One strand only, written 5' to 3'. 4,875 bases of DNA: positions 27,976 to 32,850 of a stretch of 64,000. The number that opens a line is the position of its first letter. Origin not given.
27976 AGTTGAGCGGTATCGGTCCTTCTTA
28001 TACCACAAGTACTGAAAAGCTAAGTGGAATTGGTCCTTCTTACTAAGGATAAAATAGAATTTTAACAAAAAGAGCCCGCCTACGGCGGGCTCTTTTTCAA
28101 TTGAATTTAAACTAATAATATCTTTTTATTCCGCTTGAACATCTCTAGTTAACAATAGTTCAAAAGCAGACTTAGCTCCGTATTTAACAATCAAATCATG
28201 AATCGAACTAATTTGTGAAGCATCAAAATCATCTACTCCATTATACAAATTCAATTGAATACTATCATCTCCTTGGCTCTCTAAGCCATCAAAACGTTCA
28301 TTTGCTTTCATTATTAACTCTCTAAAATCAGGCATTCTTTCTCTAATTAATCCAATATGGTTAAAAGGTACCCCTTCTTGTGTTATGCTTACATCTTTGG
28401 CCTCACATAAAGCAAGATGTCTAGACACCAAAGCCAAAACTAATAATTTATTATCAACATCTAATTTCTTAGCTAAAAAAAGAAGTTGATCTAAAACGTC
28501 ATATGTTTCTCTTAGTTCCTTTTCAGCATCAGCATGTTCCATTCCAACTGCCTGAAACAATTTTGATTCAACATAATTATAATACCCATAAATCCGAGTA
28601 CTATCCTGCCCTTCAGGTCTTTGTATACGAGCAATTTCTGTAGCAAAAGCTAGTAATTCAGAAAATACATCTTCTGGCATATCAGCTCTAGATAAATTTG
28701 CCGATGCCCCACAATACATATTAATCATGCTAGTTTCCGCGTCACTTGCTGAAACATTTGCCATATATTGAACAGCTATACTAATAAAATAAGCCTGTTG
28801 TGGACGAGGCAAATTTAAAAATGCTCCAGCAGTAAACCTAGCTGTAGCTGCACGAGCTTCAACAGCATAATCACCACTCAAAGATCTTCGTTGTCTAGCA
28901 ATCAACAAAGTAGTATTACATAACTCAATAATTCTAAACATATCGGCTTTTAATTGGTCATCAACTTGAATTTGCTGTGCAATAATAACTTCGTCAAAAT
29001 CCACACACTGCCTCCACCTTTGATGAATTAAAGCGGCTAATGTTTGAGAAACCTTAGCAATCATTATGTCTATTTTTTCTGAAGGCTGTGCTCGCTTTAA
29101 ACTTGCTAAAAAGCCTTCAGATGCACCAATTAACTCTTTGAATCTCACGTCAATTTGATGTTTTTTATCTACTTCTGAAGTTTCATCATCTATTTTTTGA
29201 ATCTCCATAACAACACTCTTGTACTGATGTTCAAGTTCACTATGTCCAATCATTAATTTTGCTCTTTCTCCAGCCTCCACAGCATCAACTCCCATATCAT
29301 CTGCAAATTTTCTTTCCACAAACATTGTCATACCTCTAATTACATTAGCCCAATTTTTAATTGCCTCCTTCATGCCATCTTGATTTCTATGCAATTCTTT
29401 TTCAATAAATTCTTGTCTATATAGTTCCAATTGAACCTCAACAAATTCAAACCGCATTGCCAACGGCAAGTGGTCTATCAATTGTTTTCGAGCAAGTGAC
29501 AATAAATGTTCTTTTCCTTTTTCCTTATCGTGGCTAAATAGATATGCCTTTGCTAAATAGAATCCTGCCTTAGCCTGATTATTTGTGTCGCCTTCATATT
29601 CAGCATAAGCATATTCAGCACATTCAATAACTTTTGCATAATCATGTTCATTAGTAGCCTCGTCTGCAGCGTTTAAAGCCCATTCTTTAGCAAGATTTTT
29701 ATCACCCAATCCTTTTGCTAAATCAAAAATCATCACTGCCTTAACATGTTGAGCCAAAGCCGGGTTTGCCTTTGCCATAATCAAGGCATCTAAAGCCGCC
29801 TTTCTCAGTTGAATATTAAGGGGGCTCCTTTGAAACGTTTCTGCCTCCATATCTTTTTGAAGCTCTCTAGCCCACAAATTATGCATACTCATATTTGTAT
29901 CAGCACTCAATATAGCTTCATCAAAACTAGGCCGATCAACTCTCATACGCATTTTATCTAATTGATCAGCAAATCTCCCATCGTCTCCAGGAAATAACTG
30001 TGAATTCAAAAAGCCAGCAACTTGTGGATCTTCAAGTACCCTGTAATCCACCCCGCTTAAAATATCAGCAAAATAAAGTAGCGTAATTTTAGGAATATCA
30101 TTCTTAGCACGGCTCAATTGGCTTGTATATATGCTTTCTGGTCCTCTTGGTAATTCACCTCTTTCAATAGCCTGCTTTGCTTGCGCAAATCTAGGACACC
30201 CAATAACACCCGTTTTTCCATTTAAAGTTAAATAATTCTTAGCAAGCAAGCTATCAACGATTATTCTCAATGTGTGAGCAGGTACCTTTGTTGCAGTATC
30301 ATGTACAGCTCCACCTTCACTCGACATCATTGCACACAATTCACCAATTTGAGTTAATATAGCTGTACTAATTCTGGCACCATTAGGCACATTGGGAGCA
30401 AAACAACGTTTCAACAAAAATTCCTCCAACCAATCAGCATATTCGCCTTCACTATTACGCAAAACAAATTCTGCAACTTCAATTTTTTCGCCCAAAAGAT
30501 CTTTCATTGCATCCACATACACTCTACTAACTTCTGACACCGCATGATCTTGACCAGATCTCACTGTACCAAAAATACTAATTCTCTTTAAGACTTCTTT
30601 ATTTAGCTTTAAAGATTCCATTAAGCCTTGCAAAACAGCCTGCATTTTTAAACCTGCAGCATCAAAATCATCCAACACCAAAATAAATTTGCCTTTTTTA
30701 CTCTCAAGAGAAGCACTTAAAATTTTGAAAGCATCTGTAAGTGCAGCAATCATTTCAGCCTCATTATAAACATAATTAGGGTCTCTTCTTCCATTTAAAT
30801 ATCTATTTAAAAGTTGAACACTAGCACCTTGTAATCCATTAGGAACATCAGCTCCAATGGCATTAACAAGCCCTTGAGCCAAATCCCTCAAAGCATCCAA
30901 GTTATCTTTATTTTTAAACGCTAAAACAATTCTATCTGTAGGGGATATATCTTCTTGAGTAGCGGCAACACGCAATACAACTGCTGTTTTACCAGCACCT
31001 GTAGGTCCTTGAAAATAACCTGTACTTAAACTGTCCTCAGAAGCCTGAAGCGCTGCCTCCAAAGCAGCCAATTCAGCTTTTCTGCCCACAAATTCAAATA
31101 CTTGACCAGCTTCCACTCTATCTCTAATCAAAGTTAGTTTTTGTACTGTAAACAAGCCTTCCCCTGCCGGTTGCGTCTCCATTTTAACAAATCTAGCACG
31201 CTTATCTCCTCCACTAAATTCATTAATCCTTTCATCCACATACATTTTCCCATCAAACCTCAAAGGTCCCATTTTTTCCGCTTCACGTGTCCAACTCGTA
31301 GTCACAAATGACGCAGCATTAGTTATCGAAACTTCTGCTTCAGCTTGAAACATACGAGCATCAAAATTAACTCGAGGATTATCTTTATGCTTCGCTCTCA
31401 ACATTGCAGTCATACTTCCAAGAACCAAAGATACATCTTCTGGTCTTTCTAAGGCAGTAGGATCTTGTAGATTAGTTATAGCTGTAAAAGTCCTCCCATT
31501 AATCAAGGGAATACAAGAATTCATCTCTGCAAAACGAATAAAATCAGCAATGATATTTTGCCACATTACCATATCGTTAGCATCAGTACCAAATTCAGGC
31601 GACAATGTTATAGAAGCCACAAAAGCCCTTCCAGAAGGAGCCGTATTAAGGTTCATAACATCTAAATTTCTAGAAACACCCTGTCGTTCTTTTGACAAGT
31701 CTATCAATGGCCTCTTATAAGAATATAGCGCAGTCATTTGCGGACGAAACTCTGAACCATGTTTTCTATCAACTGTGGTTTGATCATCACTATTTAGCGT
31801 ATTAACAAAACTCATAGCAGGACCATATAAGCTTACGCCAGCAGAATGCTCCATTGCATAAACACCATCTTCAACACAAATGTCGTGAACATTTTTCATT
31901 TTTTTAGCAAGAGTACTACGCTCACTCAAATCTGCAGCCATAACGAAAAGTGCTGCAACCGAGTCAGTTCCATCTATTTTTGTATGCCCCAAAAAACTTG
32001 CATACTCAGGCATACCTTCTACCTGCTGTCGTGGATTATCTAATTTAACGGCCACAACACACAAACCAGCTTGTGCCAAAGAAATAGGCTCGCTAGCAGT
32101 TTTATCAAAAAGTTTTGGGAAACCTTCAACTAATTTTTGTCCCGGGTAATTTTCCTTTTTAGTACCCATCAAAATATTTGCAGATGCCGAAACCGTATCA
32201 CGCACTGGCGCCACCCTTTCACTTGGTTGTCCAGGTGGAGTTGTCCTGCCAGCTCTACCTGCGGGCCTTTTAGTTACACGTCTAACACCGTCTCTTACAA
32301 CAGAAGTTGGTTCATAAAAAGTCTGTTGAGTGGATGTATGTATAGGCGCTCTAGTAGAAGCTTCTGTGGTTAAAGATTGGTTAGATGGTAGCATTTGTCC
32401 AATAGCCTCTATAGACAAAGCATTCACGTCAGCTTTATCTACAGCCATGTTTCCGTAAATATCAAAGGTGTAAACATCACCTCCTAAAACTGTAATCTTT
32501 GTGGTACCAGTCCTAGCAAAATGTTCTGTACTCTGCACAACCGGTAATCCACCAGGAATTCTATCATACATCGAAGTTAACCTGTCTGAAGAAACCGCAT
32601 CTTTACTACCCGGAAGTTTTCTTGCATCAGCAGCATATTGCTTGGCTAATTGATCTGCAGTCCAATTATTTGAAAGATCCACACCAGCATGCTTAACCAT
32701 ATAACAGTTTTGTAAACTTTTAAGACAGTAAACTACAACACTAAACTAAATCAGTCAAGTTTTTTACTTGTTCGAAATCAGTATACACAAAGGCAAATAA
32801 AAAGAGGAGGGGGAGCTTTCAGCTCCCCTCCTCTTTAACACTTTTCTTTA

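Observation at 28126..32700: Stand-alone 1524-aa STAND/AAA_16 NTPase with a novel ~530-aa N-terminal region and TPR-like C-terminus (Avs/NLR-like architecture)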

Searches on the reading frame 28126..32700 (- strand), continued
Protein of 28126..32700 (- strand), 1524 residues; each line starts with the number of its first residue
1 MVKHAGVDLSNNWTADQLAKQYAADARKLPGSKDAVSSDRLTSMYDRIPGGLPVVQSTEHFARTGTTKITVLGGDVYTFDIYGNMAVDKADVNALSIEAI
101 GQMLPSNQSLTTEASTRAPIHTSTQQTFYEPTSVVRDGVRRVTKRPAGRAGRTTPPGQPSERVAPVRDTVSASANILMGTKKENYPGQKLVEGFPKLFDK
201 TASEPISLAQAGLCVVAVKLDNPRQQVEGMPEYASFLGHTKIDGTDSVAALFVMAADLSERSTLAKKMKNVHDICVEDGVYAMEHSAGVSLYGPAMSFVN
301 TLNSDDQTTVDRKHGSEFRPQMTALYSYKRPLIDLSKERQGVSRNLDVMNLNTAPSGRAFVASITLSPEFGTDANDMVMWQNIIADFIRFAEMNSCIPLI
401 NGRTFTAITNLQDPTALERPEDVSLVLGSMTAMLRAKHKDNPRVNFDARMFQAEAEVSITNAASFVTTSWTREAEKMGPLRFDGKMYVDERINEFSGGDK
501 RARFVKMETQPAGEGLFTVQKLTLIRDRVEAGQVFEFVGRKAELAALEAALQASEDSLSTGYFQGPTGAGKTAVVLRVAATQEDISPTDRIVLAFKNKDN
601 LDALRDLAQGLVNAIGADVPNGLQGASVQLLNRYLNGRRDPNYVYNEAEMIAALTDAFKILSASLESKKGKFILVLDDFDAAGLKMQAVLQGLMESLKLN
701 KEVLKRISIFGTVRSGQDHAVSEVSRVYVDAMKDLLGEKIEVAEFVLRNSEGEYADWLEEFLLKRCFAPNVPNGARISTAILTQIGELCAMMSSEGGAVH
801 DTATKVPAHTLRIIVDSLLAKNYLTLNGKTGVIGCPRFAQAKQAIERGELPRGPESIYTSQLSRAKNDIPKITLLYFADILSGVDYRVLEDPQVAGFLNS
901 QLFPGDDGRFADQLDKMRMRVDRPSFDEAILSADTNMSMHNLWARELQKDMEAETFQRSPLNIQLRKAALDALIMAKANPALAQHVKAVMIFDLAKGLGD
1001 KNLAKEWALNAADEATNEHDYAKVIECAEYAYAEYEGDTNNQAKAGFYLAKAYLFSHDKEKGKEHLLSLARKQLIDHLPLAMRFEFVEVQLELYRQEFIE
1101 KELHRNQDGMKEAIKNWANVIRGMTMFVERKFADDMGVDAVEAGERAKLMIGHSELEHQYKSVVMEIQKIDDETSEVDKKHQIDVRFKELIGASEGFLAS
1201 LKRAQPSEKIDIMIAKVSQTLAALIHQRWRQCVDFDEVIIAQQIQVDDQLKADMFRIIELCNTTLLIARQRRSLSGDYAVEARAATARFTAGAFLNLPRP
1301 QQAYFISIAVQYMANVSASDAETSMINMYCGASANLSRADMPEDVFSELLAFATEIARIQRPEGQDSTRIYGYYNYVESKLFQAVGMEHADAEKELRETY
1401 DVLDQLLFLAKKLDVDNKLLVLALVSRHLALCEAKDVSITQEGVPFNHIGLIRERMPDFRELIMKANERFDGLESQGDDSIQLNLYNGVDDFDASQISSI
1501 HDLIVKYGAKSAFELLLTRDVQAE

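Call 81: search_solved_structures(query=L018:1195-1821:+, max_evalue=0.00001, show_alignments=5)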
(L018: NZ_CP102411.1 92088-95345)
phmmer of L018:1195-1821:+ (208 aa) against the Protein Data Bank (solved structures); distinct sequences matched with E-value up to 0.00001: 14.
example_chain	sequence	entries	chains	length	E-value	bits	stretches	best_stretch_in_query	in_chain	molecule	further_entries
4wbj_A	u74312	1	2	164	7e-42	146.7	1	40-198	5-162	Blr1131 protein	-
4wbr_D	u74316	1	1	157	3.9e-41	144.3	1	46-198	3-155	Blr1131 protein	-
4txo_D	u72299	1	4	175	1.5e-40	142.4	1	40-198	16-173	Blr1131 protein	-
6n5u_A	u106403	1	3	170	1.5e-29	106.4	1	45-182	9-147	Protein SCO1 homolog 1, mitochondrial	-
2rli_A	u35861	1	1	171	8.2e-29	104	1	48-191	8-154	SCO2 protein homolog, mitochondrial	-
2b7j_A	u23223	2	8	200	1.4e-27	100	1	46-202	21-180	SCO1 protein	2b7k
2gqk_A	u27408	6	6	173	1.5e-27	99.9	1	44-186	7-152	SCO1 protein homolog, mitochondrial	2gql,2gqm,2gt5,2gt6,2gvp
2ggt_A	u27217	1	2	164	2.6e-27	99.1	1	46-186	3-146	SCO1 protein homolog, mitochondrial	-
1wp0_A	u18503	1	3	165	7.2e-27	97.7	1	49-186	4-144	SCO1 protein homolog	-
2hrf_A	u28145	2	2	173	3.7e-26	95.4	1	44-186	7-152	SCO1 protein homolog, mitochondrial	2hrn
2k6v_A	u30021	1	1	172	2e-21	79.9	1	55-174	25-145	Putative cytochrome c oxidase assembly protein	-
4bpy_A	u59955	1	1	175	9.8e-17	64.6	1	62-178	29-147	SCO PROTEIN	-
1xzo_A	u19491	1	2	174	6e-07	32.6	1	47-182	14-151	Hypothetical protein ypmQ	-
1on4_A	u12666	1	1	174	7.2e-07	32.3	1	48-182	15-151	Sco1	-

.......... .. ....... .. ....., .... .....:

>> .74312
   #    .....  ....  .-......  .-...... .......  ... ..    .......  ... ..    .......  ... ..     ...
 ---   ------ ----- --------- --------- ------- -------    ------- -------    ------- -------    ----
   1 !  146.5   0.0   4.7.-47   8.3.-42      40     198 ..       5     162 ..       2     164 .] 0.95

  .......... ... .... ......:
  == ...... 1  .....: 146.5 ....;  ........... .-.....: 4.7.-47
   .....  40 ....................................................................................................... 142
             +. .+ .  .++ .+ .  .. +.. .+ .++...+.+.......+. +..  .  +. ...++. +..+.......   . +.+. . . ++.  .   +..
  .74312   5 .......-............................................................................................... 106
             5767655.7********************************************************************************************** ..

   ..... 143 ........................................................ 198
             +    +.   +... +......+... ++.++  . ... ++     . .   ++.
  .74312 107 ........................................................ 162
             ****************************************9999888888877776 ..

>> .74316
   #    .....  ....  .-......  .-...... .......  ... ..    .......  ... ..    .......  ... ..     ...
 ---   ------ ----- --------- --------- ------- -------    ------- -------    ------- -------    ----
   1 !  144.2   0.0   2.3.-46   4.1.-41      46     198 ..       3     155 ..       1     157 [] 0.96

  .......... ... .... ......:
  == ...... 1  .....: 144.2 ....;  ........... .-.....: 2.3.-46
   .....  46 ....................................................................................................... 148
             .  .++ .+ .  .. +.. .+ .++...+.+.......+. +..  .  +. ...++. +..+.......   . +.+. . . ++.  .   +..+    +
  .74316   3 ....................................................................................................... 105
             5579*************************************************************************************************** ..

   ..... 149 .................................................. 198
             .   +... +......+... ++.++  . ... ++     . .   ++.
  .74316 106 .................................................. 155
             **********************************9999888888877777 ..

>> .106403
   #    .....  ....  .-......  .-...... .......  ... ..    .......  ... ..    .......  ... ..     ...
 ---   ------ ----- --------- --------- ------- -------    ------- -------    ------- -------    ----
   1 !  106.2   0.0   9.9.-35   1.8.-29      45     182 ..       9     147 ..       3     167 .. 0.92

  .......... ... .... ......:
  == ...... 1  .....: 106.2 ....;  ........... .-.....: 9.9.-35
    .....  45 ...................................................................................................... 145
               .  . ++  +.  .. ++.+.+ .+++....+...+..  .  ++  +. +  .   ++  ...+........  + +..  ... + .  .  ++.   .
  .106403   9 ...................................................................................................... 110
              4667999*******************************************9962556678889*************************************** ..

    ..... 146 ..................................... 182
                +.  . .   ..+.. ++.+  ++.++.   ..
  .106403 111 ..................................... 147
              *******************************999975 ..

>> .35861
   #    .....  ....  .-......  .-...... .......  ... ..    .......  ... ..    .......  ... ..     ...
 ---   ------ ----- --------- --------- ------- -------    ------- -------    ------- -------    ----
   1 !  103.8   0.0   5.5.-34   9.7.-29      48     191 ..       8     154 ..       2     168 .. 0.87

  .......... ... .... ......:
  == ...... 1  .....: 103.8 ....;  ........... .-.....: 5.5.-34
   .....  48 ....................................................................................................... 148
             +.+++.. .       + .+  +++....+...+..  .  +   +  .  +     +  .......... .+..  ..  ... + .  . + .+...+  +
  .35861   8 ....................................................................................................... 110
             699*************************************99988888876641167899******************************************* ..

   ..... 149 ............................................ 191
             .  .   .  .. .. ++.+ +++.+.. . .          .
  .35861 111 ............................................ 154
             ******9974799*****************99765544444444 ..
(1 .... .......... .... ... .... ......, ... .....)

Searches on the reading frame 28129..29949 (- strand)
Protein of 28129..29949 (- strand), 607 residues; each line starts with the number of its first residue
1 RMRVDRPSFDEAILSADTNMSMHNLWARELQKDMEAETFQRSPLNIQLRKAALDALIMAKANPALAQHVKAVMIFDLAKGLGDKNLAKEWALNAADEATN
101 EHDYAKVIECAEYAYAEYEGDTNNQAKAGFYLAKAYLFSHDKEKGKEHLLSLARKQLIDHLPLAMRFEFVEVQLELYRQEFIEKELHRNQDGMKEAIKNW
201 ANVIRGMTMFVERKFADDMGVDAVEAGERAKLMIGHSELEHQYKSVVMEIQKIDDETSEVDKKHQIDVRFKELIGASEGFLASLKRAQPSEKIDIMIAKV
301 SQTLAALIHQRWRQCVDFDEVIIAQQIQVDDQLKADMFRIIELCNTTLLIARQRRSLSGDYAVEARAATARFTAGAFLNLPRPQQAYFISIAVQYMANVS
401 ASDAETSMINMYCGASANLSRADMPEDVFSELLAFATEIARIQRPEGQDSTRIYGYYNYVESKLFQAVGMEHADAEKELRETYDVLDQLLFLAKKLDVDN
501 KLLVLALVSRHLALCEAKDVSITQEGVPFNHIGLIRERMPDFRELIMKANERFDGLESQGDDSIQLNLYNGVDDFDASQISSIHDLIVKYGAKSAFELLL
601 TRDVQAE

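Call 52: search_protein_families(library=pfam, proteins=[window:28129-29949:-], max_evalue=10)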
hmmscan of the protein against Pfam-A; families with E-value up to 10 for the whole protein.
window:28129-29949:- (607 aa): 0 families
